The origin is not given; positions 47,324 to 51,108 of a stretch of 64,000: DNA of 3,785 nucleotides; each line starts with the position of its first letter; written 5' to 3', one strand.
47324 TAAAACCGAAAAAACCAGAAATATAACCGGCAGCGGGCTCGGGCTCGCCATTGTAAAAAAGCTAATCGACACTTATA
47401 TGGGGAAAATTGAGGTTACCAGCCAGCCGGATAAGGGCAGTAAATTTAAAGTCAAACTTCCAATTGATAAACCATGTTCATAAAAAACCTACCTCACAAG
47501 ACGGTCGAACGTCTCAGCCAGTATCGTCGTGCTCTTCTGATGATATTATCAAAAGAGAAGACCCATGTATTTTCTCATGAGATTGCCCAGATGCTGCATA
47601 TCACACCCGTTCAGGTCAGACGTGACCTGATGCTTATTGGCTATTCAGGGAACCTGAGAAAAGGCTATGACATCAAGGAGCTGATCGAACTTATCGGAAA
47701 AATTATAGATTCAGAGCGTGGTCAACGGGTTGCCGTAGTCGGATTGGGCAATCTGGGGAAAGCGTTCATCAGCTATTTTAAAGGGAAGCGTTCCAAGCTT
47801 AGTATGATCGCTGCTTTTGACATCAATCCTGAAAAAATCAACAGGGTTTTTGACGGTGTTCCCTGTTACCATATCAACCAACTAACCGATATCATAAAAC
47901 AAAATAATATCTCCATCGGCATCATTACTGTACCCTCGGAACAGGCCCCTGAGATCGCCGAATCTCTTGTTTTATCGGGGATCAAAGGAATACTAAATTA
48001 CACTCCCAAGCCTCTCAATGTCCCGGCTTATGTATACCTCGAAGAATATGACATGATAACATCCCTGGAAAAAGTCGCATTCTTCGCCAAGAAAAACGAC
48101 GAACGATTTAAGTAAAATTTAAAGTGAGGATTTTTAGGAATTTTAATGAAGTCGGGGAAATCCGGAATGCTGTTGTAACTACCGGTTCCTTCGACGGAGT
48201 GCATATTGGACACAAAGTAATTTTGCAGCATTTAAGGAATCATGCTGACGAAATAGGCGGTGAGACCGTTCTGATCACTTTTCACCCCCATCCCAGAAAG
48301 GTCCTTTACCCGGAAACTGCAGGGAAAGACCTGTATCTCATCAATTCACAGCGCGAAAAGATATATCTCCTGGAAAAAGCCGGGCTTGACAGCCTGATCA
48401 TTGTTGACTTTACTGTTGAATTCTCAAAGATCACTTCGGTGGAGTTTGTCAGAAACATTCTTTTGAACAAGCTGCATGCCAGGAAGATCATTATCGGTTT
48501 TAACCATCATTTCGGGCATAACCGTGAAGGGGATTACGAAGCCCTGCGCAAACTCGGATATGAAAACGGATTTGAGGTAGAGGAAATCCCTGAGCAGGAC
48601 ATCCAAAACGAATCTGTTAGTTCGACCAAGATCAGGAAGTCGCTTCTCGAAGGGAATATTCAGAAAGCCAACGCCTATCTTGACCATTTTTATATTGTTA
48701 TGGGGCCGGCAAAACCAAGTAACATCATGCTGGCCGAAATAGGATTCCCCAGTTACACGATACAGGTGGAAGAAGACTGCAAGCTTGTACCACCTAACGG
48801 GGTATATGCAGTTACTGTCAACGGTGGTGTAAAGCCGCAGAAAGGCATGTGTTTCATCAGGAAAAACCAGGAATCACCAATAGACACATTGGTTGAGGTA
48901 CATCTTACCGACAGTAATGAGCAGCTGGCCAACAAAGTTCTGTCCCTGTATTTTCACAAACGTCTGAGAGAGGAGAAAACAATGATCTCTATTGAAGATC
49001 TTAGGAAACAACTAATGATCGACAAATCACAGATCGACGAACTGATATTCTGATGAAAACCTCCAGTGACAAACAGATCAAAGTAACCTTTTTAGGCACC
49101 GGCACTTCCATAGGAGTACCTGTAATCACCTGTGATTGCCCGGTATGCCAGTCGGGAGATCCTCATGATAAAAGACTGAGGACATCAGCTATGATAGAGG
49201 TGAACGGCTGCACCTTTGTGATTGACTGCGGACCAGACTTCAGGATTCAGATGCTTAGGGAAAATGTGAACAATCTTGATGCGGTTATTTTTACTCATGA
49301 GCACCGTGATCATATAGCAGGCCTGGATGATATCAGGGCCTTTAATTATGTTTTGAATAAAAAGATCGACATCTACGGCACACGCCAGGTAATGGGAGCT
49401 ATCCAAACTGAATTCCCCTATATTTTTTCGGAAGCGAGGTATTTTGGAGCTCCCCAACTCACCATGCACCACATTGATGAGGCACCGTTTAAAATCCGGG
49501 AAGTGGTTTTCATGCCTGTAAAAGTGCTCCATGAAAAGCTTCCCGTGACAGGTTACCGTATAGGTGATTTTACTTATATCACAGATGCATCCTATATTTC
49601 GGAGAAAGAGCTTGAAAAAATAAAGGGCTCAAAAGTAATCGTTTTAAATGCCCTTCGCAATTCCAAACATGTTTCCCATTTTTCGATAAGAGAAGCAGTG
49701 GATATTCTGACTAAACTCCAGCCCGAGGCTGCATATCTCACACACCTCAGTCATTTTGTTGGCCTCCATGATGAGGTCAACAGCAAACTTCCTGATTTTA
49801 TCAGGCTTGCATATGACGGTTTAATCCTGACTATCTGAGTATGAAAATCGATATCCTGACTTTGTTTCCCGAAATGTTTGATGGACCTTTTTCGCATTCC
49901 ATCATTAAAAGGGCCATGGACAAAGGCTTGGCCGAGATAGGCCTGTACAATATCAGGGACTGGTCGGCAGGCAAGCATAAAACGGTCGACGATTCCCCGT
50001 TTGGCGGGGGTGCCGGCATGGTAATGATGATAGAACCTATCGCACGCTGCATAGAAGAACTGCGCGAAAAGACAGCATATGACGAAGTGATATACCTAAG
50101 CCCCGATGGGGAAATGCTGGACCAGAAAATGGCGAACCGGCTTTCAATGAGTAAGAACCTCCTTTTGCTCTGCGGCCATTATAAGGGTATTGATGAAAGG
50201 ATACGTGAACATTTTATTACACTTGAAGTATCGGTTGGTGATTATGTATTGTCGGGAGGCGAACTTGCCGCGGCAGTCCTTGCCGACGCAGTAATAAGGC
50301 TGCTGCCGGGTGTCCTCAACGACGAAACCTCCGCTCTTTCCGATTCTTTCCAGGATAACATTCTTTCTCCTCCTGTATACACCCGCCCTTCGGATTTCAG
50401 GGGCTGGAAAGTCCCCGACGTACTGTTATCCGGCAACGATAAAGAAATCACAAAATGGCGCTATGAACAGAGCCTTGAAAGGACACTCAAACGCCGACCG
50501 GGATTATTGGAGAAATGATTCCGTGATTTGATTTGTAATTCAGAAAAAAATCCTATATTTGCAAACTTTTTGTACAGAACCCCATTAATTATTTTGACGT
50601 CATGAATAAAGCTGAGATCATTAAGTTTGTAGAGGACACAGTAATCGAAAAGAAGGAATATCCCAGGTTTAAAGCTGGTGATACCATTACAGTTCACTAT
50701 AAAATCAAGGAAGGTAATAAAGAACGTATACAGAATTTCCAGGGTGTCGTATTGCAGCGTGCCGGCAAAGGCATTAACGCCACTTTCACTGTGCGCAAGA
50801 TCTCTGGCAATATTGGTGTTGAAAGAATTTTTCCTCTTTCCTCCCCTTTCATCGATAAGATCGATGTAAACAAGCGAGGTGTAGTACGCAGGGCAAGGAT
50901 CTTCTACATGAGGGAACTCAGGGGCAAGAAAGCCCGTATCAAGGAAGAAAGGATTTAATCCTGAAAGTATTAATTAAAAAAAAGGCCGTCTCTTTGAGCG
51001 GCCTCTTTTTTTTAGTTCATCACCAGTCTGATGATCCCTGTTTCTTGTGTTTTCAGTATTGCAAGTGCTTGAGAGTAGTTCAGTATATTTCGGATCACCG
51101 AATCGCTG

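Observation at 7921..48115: Rex regulon signature: an 18-bp Rex operator in front of each of the four hydrogenase loci, with rex encoded in the island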

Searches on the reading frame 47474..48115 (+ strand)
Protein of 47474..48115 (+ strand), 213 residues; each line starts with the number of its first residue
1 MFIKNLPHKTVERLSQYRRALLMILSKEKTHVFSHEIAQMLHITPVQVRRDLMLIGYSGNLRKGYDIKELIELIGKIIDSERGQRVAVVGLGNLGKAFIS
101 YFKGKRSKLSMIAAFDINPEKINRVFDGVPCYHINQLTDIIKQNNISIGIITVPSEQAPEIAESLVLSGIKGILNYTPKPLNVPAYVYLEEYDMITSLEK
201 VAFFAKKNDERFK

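Call 7: search_protein_families(library=pfam, proteins=[window:47474-48115:+])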
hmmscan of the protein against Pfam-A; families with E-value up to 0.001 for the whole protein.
window:47474-48115:+ (213 aa): 3 families
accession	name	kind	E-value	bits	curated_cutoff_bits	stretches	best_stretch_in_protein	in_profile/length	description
PF02629.25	CoA_binding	-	8.9e-20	71.7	22.3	1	84-178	4-96/97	CoA binding domain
PF06971.19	Put_DNA-bind_N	-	2.9e-13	50.1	27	1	6-52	2-48/49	Putative DNA-binding protein N-terminus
PF01408.29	GFO_IDH_MocA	-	2.6e-07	31.8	24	1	85-171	2-88/120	Oxidoreductase family, NAD-binding Rossmann fold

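Call 13: find_encoding_contigs(protein=window:47474-48115:+, flank=10000, max_places=10)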
Protein window:47474-48115:+ (213 aa): no gene with exactly this product is on record in the collection.
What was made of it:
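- Tried and rejected: Exact-protein look-up of Rex to find the source contig returned nothing (call 13).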

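Call 14: search_protein_families(library=ncbifam, proteins=[window:47474-48115:+])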
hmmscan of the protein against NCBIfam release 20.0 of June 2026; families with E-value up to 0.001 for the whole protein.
window:47474-48115:+ (213 aa): 9 families
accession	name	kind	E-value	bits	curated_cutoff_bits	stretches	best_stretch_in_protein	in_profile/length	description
NF003995.0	PRK05472.2-4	subfamily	3.1e-59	200.1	126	1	4-210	4-210/213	redox-sensing transcriptional repressor Rex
NF003996.0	PRK05472.2-5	equivalog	1.3e-54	185.2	138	1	6-209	2-203/209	redox-sensing transcriptional repressor Rex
NF003989.0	PRK05472.1-3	equivalog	7.2e-51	173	177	1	4-210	6-212/215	redox-sensing transcriptional repressor Rex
NF003994.0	PRK05472.2-3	equivalog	6e-50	169.6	130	1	4-203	7-206/217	redox-sensing transcriptional repressor Rex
NF003993.0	PRK05472.2-2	equivalog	7.7e-50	169.4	217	1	4-208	4-208/212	redox-sensing transcriptional repressor Rex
NF003990.0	PRK05472.1-4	equivalog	4.1e-44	150.7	233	1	4-209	5-210/214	redox-sensing transcriptional repressor Rex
NF003992.0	PRK05472.2-1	equivalog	1.1e-42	146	226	1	4-209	19-224/249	redox-sensing transcriptional repressor Rex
NF003988.0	PRK05472.1-1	equivalog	6.7e-39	134.1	321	1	4-209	5-212/214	redox-sensing transcriptional repressor Rex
NF003991.0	PRK05472.1-5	equivalog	1.2e-35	123.4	198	1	5-207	6-208/211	redox-sensing transcriptional repressor Rex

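Call 27: search_solved_structures(query=window:47474-48115:+, show_alignments=3)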
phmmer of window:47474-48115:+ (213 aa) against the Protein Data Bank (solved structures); distinct sequences matched with E-value up to 0.001: 8.
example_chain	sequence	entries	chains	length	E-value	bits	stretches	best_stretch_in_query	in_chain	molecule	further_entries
2vt2_A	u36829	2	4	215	1.5e-34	122.8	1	5-206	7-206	REDOX-SENSING TRANSCRIPTIONAL REPRESSOR REX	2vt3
3keo_A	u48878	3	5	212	5.8e-32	114.3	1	4-206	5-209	Redox-sensing transcriptional repressor rex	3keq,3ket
5zz5_A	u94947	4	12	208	1.3e-30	109.9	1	5-203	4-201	Redox-sensing transcriptional repressor Rex | Redox-sensing transcriptional repressor Rex 1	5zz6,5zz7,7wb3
3wg9_A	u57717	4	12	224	6.6e-29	104.4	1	10-206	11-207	Redox-sensing transcriptional repressor rex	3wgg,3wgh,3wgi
3ikv_A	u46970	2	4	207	1.8e-26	96.4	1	6-204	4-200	Redox-sensing transcriptional repressor rex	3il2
3ikt_A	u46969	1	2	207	2.4e-26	96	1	6-204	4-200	Redox-sensing transcriptional repressor rex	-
1xcb_A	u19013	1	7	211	2.5e-26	96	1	6-204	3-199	Redox-sensing transcriptional repressor rex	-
2dt5_A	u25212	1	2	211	8.8e-26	94.2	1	6-204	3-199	AT-rich DNA-binding protein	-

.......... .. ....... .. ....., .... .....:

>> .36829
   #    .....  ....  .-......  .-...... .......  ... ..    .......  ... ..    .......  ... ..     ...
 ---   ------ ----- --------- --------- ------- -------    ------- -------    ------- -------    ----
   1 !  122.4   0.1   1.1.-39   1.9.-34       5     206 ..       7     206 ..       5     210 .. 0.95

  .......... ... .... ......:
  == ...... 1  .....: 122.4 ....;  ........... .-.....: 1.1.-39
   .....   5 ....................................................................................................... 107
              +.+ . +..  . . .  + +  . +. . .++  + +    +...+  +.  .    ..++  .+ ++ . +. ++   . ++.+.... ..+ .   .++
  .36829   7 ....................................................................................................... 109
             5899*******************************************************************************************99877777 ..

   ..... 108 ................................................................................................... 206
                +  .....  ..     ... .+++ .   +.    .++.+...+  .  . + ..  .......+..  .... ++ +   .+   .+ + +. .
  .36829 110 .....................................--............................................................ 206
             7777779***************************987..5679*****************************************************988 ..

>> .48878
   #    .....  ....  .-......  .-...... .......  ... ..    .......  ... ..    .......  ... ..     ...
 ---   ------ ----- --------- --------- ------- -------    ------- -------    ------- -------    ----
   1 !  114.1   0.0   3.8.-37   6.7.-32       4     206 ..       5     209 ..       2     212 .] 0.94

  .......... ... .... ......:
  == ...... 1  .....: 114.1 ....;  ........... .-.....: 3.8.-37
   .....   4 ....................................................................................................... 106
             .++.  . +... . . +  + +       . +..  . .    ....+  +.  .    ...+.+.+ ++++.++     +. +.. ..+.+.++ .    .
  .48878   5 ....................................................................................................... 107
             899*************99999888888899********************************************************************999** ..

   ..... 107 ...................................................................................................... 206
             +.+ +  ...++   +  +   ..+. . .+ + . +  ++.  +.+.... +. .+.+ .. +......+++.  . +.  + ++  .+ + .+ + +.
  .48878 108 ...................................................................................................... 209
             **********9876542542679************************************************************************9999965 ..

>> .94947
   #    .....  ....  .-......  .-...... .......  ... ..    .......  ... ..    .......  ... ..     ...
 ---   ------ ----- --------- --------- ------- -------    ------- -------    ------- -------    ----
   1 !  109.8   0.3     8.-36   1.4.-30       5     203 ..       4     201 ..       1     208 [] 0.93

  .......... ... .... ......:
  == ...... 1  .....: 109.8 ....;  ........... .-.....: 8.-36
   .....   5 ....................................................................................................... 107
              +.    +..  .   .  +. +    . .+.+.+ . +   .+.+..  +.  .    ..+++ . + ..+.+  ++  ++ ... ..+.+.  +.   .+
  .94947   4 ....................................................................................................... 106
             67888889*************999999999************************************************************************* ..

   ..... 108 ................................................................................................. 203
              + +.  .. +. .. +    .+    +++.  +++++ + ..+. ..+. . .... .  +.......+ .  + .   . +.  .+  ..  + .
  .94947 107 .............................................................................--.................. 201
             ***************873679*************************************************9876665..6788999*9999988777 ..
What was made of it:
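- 47474..48115 (+): rex, the redox-sensing repressor; its start overlaps the stop of the preceding gene by 10 nt. Calls 7, 14 and 27 (B. subtilis Rex 2vt2, E = 1.5e-34).
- On Rex (redox-sensing repressor) protein family: The alignment to 3keo, 2vt2 and 5zz5 shows VRRDL (R49/R50, equivalent to Arg50/Arg51), GLGNLG and AFDINP (call 27).
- Closest known: Streptomyces coelicolor / Thermus / Streptococcus agalactiae Rex-ROP paradigm. Different: The wing arginine aligns one residue out of register (call 27).
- Solved Rex structures match at E = 1.5e-34 to 8.8e-26, with the recognition helix VRRDL, the GxGxxG motif and the FD(I)NP motif aligned (call 27).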

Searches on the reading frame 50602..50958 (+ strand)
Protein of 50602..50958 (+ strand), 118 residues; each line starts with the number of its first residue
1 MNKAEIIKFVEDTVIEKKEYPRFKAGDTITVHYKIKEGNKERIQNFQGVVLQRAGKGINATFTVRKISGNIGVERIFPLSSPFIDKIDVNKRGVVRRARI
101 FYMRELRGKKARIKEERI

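Call 7: search_protein_families(library=pfam, proteins=[window:50602-50958:+])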
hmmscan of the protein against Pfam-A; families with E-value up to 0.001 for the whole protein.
window:50602-50958:+ (118 aa): 1 family
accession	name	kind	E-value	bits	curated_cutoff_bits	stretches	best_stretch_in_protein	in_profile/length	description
PF01245.26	Ribosomal_L19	-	2.1e-45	153.6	22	1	6-115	2-110/111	Ribosomal protein L19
